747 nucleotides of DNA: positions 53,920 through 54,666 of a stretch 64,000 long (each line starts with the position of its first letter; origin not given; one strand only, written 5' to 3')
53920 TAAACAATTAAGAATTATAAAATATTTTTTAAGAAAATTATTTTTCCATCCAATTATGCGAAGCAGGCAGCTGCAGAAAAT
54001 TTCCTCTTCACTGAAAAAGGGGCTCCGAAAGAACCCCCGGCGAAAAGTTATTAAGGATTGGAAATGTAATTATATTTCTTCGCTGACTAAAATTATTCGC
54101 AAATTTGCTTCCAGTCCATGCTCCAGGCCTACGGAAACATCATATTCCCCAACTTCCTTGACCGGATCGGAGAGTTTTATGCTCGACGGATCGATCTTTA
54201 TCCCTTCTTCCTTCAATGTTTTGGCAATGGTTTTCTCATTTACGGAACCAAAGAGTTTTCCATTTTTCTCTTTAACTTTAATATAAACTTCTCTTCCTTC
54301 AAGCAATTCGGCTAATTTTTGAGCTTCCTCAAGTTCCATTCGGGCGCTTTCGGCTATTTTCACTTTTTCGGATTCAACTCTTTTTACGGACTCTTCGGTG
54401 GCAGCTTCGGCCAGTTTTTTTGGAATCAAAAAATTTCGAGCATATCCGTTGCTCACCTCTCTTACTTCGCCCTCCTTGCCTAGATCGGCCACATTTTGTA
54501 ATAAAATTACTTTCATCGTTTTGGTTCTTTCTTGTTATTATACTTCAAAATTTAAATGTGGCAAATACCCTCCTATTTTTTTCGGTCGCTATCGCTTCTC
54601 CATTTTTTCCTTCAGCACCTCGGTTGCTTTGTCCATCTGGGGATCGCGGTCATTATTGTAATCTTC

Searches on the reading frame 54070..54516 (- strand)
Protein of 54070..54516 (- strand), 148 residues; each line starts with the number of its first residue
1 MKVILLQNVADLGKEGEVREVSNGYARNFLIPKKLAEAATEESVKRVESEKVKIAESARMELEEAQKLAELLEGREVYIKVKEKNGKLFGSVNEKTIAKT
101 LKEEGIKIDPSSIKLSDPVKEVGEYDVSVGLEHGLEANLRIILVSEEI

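Call 58: search_protein_families(library=pfam, proteins=[window:54070-54516:-], max_evalue=0.001)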
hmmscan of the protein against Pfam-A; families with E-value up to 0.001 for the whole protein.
window:54070-54516:- (148 aa): 2 families
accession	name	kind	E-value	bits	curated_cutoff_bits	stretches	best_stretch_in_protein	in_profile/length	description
PF01281.25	Ribosomal_L9_N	-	6.4e-22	77.3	20.7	1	1-46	1-46/47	Ribosomal protein L9, N-terminal domain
PF03948.19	Ribosomal_L9_C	-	2.8e-21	76.2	23.2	1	63-142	1-83/86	Ribosomal protein L9, C-terminal domain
